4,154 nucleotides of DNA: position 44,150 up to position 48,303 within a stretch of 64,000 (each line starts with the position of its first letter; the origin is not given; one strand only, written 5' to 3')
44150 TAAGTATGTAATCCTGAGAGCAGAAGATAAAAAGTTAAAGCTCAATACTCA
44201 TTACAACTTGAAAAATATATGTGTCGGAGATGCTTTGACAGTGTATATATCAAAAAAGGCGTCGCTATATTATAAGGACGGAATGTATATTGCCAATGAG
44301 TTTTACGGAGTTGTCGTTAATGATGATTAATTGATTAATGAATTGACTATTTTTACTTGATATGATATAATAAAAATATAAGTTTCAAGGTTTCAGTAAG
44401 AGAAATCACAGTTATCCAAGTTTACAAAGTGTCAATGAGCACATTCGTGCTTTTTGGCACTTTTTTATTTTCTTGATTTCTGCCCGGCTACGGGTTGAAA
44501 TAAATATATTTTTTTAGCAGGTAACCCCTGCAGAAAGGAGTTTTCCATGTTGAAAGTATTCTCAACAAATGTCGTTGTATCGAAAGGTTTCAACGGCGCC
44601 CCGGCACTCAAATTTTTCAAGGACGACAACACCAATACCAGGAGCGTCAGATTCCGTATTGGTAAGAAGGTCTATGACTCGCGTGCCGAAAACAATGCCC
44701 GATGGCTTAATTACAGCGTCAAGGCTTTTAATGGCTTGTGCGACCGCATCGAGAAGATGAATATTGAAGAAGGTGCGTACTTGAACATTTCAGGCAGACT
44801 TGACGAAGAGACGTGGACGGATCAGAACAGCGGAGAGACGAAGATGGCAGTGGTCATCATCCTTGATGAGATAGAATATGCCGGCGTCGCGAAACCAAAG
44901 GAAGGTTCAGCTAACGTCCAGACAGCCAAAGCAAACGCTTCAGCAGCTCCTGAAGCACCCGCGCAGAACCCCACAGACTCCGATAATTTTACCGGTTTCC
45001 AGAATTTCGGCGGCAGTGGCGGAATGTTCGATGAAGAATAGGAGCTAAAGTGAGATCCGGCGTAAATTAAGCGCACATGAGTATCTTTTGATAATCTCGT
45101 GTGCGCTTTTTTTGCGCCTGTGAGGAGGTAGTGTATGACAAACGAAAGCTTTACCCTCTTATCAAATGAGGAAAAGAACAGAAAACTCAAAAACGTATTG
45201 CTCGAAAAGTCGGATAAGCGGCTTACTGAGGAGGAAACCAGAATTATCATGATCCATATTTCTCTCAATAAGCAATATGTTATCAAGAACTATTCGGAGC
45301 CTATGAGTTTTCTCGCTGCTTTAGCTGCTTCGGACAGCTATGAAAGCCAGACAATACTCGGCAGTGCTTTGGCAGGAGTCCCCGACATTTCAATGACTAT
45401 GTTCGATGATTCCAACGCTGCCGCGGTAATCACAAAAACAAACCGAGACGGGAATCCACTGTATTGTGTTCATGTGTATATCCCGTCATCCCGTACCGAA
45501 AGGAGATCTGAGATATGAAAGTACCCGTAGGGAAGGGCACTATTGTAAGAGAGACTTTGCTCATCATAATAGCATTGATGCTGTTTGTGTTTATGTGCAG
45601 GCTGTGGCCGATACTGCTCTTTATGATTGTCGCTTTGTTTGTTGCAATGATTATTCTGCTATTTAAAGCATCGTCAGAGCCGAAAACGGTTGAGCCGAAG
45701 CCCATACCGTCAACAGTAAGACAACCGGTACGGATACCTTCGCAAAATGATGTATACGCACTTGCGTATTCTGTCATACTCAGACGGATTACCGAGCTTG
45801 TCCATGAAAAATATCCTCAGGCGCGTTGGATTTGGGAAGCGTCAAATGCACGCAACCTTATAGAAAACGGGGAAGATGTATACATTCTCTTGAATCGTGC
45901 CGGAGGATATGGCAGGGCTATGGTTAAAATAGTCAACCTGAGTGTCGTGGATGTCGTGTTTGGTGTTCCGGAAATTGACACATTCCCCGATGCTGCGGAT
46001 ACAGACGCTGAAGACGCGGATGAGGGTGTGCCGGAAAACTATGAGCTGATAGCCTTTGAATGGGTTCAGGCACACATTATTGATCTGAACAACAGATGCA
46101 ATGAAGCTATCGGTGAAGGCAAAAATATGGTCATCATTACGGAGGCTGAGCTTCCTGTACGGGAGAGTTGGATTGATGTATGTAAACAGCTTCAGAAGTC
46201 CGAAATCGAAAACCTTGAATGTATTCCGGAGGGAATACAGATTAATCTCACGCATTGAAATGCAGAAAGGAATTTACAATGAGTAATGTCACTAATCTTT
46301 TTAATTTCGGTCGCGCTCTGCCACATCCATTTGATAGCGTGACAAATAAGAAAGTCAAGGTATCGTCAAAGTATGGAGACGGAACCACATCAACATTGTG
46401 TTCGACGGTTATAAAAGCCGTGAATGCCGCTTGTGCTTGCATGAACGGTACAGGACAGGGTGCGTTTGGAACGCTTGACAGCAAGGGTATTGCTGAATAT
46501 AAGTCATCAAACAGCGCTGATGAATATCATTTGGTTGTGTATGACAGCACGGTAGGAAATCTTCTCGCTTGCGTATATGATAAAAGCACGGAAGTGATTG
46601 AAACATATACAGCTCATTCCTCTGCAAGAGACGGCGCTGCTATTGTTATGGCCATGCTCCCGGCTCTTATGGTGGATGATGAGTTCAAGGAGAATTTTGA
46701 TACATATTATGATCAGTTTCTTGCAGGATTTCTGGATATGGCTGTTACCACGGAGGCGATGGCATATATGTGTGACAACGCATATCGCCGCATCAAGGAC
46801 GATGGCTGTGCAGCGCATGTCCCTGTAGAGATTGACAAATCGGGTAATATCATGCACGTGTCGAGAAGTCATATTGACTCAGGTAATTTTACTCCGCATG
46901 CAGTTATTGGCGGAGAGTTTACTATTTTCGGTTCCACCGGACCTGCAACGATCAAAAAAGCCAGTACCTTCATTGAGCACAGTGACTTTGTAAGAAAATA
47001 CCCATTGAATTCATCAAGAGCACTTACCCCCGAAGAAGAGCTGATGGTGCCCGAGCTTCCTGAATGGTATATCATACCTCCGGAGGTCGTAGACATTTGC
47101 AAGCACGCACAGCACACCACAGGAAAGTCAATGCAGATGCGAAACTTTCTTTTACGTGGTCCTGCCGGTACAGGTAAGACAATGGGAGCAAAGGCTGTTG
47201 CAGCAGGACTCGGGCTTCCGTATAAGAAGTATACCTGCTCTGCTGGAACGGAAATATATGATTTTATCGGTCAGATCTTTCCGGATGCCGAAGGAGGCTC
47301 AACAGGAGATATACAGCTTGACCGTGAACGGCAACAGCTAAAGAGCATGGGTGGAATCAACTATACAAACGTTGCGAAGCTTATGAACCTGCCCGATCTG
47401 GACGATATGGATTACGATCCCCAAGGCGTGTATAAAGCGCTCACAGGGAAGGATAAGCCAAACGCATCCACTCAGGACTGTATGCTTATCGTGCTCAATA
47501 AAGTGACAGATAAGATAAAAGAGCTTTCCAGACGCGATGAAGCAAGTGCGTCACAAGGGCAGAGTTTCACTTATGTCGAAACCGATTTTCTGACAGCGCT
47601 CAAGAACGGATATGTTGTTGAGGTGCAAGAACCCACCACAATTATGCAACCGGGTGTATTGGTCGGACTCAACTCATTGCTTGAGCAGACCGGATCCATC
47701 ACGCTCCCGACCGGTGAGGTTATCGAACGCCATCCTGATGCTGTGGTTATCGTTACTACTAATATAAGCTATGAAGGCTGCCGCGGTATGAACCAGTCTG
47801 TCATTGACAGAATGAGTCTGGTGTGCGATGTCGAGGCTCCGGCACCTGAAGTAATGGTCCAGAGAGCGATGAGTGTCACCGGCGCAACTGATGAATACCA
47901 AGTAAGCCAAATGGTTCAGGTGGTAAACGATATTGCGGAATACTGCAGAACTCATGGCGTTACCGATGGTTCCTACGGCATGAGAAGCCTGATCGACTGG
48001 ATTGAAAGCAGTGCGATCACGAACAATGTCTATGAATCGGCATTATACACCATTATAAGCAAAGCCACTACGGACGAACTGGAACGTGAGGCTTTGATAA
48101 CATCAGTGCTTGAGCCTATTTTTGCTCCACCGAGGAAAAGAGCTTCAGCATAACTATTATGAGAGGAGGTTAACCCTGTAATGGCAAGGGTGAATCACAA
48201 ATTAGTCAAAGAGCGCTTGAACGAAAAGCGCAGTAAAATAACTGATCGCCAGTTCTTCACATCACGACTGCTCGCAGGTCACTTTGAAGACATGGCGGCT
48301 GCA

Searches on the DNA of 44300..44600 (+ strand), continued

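Call 78: search_with_rna_model(model_id=R1, sources=[L270, L271, L272, L266, L267, L268, L269, L265], max_evalue=1, show_alignments=3)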
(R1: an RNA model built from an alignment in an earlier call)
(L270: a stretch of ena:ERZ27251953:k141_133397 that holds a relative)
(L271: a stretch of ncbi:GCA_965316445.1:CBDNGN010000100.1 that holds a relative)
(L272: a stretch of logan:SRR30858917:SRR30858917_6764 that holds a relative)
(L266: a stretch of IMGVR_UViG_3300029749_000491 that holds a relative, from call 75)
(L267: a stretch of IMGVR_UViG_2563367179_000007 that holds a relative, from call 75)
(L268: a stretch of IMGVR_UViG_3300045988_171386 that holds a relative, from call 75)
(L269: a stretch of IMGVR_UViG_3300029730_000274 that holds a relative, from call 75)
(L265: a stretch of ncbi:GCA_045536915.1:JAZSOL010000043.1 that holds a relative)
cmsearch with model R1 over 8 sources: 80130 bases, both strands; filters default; matches with E-value up to 1: 11.
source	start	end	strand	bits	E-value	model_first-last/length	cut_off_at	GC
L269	1647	1742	+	98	3e-17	1-95/95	no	0.39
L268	2288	2386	+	90.2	1.2e-15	1-95/95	no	0.3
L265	416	507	+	87.7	3.7e-15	1-95/95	no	0.39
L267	2328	2422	+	81.2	8.2e-14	1-95/95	no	0.36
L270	9808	9898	+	65.9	1.1e-10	1-95/95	no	0.33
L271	9807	9897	+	65.9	1.1e-10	1-95/95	no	0.33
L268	2328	2417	-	22.7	0.073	1-95/95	no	0.34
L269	1695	1733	-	22.6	0.076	49-86/95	no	0.44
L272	1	27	+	18.9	0.43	69-95/95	5'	0.3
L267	2367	2459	-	18.1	0.62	1-95/95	no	0.37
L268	1967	2026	-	17.8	0.71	1-95/95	no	0.27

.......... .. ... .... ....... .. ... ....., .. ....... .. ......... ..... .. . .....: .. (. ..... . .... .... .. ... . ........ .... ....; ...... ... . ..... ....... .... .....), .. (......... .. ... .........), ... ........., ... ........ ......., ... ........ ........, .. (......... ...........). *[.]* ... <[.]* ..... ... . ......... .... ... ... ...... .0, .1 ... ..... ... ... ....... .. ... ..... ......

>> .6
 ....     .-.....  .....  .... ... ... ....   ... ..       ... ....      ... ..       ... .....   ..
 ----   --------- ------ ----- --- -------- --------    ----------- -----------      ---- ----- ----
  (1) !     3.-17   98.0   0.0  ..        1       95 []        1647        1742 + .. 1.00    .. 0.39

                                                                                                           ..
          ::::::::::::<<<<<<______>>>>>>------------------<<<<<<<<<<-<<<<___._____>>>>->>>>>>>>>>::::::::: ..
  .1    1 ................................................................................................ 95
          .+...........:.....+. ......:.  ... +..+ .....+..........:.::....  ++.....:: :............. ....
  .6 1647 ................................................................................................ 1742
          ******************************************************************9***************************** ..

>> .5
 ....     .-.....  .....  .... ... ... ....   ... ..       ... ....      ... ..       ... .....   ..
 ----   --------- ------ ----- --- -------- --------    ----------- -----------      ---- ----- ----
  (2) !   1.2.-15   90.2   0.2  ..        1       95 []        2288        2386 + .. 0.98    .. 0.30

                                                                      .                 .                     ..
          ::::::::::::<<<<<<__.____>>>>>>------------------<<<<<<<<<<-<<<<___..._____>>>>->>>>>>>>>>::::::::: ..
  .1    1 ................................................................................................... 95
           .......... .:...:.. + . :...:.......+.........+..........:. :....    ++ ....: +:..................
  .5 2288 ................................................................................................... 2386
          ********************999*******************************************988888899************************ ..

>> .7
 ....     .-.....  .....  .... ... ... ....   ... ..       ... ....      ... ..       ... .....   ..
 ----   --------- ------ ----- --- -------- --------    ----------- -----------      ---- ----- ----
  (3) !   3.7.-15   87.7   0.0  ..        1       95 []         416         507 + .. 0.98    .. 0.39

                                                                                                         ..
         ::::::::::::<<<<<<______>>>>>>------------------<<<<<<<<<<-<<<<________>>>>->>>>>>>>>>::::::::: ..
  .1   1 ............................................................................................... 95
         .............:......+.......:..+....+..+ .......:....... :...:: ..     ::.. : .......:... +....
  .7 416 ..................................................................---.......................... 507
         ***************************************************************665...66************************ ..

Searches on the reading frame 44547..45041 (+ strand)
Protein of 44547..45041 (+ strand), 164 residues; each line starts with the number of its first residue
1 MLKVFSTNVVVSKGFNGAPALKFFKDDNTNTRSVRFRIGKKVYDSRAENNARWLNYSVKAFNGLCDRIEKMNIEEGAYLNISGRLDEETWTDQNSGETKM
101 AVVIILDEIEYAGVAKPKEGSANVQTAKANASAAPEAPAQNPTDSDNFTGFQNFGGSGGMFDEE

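Call 14: search_protein_families(library=pfam, proteins=[window:44547-45041:+], max_evalue=0.01)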
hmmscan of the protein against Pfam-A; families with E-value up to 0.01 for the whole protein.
window:44547-45041:+ (164 aa): 1 family
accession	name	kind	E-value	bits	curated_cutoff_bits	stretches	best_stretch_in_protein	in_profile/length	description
PF00436.31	SSB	-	4.5e-06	27.1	26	1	30-110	22-102/104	Single-strand binding protein family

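Call 52: find_related_loci(query=A3, collection=metagenome_contigs, flank=3000)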
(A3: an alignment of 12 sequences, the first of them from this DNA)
Query A3 (164 aa) in metagenome_contigs; peptide patterns used: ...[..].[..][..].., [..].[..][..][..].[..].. (x = any residue, [..] = any of these).
600 stretches matched a pattern (row limit reached: there are more); 281 encode a relative of the query (tblastn E <= 1e-3); the best 80 are kept; 80 distinct loci.
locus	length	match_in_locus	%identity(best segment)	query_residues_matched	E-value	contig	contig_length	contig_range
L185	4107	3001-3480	70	1-164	2e-63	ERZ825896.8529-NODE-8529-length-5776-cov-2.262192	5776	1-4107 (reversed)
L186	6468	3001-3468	58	1-163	1e-55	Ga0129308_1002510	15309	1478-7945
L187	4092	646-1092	56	1-161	1e-52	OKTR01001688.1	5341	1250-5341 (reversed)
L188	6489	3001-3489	54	1-163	2e-52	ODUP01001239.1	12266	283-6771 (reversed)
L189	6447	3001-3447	56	1-161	4e-52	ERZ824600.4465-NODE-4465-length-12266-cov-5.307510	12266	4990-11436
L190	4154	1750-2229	52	1-163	4e-52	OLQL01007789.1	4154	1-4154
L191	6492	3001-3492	53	1-163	8e-52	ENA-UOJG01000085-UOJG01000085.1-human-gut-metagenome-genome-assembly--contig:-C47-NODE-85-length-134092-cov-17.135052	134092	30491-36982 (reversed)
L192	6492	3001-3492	53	1-163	8e-52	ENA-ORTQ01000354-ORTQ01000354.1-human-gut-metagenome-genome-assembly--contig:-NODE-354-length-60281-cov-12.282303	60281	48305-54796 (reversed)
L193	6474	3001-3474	54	1-163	5e-51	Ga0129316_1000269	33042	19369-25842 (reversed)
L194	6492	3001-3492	53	1-163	5e-51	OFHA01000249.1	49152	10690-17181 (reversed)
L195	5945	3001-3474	55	1-163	4e-51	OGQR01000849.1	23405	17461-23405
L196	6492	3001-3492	53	1-163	5e-51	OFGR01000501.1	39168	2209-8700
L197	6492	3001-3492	53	1-163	5e-51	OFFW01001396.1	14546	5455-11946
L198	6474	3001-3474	55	1-163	4e-51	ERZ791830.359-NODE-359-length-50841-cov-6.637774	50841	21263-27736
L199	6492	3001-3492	52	1-163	5e-51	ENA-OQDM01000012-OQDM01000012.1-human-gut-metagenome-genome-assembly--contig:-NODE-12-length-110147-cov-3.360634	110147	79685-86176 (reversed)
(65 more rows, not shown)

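Call 75: find_related_loci(query=A3, collection=viral_contigs, flank=2500)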
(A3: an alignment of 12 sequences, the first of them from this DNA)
Query A3 (164 aa) in viral_contigs; peptide patterns used: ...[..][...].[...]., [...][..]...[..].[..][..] (x = any residue, [..] = any of these).
36 stretches matched a pattern; 4 encode a relative of the query (tblastn E <= 1e-3); 4 distinct loci.
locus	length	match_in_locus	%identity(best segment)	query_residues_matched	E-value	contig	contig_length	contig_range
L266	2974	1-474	52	1-163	6e-49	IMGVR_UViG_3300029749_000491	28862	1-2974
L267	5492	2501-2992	54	1-163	7e-49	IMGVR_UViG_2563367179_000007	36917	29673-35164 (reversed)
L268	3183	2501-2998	49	1-163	9e-49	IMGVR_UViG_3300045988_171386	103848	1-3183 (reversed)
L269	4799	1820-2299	49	1-163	2e-46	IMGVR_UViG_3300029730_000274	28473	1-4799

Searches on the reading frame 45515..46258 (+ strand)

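Call 40: search_protein_families(library=pfam, proteins=[window:45515-46258:+], max_evalue=0.001)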
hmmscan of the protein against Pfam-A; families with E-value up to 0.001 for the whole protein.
window:45515-46258:+ (247 aa): 0 families

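Call 56: search_protein_families(library=ncbifam, proteins=[window:45515-46258:+], max_evalue=0.01)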
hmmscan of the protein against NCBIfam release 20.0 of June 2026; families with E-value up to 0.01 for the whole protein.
window:45515-46258:+ (247 aa): 1 family
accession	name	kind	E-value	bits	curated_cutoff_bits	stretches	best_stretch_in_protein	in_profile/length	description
TIGR02185.1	Trep_Strep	subfamily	0.0085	16.2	76.45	0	14-51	63-100/188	MptD family putative ECF transporter S component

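Call 71: search_protein_families(library=phrogs, proteins=[window:45515-46258:+], max_evalue=0.001)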
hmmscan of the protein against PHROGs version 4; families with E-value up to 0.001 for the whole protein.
window:45515-46258:+ (247 aa): 0 families

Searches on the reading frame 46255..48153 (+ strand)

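Call 40: search_protein_families(library=pfam, proteins=[window:46255-48153:+], max_evalue=0.001)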
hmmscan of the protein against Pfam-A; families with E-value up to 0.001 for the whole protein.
window:46255-48153:+ (632 aa): 3 families
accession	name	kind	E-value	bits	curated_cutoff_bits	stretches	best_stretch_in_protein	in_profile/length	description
PF07728.20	AAA_5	-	1.3e-07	32.1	22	0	297-344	1-49/139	AAA domain (dynein-related subfamily)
PF12774.13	AAA_6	-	0.00024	20.7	25.2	0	300-342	37-78/327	Hydrolytic ATP binding site of dynein motor region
PF00004.35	AAA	-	0.00026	21.9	21.2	1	299-330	2-33/131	ATPase family associated with various cellular activities (AAA)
